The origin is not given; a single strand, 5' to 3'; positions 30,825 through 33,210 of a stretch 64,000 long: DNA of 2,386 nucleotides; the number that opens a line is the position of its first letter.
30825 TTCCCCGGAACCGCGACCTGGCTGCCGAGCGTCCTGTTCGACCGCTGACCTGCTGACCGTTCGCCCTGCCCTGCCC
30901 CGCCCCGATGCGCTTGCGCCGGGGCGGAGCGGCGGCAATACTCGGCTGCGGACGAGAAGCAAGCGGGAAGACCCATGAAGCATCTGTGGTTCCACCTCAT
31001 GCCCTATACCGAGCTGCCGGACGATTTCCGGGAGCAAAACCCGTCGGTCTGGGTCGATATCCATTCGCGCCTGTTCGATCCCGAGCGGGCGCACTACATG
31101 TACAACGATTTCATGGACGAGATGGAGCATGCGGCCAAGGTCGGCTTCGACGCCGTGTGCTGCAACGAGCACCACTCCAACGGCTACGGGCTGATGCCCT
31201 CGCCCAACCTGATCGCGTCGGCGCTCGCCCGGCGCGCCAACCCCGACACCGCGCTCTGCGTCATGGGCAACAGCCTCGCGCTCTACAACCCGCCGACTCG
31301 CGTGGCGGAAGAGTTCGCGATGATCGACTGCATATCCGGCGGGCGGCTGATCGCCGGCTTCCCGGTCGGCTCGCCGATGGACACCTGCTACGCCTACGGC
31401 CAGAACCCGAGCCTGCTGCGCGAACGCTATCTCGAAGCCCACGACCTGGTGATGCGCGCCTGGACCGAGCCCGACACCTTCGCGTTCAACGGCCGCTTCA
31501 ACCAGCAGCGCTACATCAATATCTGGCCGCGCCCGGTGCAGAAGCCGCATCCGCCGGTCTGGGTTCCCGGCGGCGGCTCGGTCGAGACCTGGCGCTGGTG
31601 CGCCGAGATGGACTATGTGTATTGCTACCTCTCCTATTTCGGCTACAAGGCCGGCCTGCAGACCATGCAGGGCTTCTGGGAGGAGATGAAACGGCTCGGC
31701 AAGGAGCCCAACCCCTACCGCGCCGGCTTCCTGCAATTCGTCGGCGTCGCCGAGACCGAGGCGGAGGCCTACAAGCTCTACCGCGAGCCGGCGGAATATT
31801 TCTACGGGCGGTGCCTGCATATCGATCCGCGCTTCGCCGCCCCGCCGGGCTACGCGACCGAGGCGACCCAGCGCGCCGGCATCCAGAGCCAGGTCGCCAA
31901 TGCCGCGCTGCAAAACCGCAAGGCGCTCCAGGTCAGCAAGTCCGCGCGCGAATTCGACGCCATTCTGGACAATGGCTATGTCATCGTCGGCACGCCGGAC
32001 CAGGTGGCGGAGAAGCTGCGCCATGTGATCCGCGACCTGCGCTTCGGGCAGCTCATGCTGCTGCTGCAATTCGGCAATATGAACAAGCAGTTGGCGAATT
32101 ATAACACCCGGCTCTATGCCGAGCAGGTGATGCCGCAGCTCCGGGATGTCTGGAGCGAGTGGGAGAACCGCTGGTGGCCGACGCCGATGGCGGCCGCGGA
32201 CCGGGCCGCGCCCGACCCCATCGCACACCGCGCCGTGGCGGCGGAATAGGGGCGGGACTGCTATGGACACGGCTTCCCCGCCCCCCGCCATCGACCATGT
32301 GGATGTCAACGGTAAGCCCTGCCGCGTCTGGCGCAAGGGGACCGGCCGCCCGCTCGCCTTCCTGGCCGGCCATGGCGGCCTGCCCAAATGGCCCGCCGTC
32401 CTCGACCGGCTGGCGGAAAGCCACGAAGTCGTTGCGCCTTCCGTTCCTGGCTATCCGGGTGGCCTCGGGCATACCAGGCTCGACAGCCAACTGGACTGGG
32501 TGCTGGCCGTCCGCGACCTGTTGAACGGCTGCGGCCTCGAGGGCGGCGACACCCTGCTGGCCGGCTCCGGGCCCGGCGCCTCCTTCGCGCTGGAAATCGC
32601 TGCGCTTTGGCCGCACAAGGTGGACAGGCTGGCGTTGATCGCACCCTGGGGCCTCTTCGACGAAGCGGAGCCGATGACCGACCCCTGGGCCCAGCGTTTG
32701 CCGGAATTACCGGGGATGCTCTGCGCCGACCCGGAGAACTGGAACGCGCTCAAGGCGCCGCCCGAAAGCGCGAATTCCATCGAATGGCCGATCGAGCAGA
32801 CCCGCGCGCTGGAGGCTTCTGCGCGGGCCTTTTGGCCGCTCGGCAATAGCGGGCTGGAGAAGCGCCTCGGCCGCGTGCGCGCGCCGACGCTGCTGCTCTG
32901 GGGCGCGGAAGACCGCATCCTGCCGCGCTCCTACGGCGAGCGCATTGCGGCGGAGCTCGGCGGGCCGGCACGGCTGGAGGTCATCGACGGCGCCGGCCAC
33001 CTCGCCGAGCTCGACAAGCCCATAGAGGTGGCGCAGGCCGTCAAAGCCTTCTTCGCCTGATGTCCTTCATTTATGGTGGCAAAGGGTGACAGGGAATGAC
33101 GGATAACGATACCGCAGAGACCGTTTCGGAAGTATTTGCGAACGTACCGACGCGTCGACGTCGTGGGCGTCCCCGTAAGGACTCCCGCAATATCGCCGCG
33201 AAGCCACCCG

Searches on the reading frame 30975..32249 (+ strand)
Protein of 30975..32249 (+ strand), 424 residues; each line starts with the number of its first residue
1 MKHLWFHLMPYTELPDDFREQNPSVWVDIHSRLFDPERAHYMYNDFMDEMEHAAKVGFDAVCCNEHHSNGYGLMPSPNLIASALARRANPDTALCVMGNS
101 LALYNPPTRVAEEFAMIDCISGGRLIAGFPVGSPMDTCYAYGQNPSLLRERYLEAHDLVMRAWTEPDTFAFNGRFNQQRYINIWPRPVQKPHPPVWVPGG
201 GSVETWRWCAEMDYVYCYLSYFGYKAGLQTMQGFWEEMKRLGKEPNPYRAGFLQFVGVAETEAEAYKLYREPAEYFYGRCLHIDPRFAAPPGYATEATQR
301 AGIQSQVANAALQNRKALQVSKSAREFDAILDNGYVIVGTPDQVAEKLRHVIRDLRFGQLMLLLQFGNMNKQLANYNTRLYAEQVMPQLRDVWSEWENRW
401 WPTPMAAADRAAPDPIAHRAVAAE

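Call 3: search_protein_families(library=pfam, proteins=[window:30975-32249:+], max_evalue=0.01)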
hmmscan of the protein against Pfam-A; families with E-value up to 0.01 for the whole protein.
window:30975-32249:+ (424 aa): 1 family
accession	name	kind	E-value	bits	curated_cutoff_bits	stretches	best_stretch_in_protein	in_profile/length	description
PF00296.26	Bac_luciferase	-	8e-33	114.5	27.9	1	43-351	22-307/314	Luciferase-like monooxygenase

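Call 9: find_related_loci(query=window:30975-32249:+, collection=genome_contigs, flank=10000)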
Query window:30975-32249:+ (424 aa) in genome_contigs; peptide patterns used: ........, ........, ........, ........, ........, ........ (x = any residue, [..] = any of these).
600 stretches matched a pattern (row limit reached: there are more); 577 encode a relative of the query (tblastn E <= 1e-3); the best 80 are kept; 80 distinct loci.
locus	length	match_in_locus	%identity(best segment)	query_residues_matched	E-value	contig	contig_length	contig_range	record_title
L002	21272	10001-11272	96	1-424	0e+0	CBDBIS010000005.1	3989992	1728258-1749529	MAG: Alphaproteobacteria bacterium isolate 1c27fcd0-475b-40ea-bcc6-78b425081152 genome assembly, contig: contig_5, whole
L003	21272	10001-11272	96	1-424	0e+0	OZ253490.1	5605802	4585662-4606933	MAG: Alphaproteobacteria bacterium isolate 903b7664-a1a7-4c44-9fb1-b1fc7b96e1ef genome assembly, chromosome: 1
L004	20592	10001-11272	96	1-424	0e+0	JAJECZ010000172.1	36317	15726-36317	MAG: Alphaproteobacteria bacterium isolate jk18xAbins.48 k141_1215004, whole genome shotgun sequence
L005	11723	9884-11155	96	1-424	0e+0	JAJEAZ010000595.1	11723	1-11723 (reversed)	MAG: Alphaproteobacteria bacterium isolate jk18x7bins.95 k141_2740632, whole genome shotgun sequence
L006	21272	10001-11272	96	1-424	0e+0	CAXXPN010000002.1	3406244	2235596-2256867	MAG: Alphaproteobacteria bacterium isolate 777528ef-fd8a-40bb-88bf-29da65da1541 genome assembly, contig: contig_2, whole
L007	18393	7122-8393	95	1-424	0e+0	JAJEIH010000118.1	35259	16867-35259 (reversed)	MAG: Alphaproteobacteria bacterium isolate p16x65bins.40 k141_394855, whole genome shotgun sequence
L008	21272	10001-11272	95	1-424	0e+0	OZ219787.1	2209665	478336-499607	MAG: Alphaproteobacteria bacterium isolate 0756efc7-7660-4069-b8ca-5b69e2da9688 genome assembly, chromosome: 3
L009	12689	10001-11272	93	1-424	0e+0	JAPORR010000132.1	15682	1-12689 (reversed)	MAG: Alphaproteobacteria bacterium isolate CAR1_bin_3 NODE_1316_length_15682_cov_18.8872, whole genome shotgun sequence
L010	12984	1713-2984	95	1-424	0e+0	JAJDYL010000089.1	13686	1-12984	MAG: Alphaproteobacteria bacterium isolate jk18x34bins.26 k141_419911, whole genome shotgun sequence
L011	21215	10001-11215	96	1-405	0e+0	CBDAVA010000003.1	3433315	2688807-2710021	MAG: Alphaproteobacteria bacterium isolate 3ed36f7e-b900-4645-ac4c-5e4300aaab8a genome assembly, contig: contig_3, whole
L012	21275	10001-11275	83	1-422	0e+0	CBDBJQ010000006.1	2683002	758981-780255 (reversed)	MAG: Alphaproteobacteria bacterium isolate 8abf616c-02fc-4f37-8fdb-180a3bfa0a6f genome assembly, contig: chromosome_2, w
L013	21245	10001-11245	85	1-414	0e+0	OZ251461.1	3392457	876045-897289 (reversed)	MAG: Alphaproteobacteria bacterium isolate 0a54264b-14c4-4083-851b-1bee40580e2c genome assembly, chromosome: 1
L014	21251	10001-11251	84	1-416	0e+0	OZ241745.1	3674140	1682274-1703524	MAG: Alphaproteobacteria bacterium isolate 9b8f76ce-96b5-4b12-8313-006c5a740c9e genome assembly, chromosome: 1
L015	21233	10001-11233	85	1-410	0e+0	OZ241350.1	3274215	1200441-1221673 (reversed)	MAG: Alphaproteobacteria bacterium isolate 81bb0e76-f755-4ee3-a3aa-f420175a6091 genome assembly, chromosome: 1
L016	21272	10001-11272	95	1-424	0e+0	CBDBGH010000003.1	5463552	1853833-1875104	MAG: Alphaproteobacteria bacterium isolate b99f4e08-eaad-4535-8bab-8af14a35acd4 genome assembly, contig: contig_2, whole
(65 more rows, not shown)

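Call 46: search_protein_families(library=ncbifam, proteins=[L003:12127-12696:+], max_evalue=0.001)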
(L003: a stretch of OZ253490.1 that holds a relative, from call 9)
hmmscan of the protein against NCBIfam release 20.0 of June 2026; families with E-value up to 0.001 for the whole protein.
L003:12127-12696:+ (190 aa): 0 families

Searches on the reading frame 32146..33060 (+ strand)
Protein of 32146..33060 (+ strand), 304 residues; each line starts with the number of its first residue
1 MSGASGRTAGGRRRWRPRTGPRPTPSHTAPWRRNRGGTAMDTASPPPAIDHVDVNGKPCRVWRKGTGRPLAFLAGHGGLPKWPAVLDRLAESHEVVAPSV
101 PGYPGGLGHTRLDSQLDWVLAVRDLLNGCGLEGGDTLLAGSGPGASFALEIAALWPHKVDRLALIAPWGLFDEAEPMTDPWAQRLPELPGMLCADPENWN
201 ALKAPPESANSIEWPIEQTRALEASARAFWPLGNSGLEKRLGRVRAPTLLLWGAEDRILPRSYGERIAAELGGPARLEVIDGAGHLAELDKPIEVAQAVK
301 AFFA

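Call 3: search_protein_families(library=pfam, proteins=[window:32146-33060:+], max_evalue=0.01)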
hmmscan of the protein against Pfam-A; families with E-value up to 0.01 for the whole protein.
window:32146-33060:+ (304 aa): 3 families
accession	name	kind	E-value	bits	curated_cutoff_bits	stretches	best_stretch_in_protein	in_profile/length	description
PF12697.13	Abhydrolase_6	-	5.8e-12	47.2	26.3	1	76-298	5-217/217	Alpha/beta hydrolase family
PF00561.26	Abhydrolase_1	-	1.2e-10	42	25.8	1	77-292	11-245/245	alpha/beta hydrolase fold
PF12146.15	Hydrolase_4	-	1e-06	28.7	27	1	137-287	79-234/239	Serine aminopeptidase, S33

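Call 51: find_related_loci(query=window:32263-33060:+, collection=metagenome_contigs, flank=6000)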
Query window:32263-33060:+ (265 aa) in metagenome_contigs; peptide patterns used: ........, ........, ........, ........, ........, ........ (x = any residue, [..] = any of these).
298 stretches matched a pattern; 215 encode a relative of the query (tblastn E <= 1e-3); the best 80 are kept; 80 distinct loci.
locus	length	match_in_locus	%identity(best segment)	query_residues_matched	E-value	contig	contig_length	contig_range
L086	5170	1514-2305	92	1-264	2e-165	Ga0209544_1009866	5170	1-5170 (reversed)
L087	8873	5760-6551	92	1-264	1e-162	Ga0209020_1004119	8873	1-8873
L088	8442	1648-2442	88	1-265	5e-155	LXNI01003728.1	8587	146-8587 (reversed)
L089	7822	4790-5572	68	3-265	7e-109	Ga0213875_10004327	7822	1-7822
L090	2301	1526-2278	66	8-260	1e-111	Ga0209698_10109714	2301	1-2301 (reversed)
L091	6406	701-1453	66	8-260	2e-105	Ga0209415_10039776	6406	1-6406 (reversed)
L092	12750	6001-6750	65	13-263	7e-104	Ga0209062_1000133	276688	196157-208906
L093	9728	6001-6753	64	8-260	1e-102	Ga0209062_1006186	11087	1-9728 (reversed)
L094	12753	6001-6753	64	8-260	1e-102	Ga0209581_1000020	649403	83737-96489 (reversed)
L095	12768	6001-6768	63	8-265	2e-102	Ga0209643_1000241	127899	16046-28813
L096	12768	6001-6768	63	8-265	2e-102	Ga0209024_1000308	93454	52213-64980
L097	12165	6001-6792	63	2-265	4e-102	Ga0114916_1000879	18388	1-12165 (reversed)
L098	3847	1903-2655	62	8-260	2e-101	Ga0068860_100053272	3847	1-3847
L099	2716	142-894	65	8-260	2e-100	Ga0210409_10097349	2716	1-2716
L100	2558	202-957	61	8-260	7e-100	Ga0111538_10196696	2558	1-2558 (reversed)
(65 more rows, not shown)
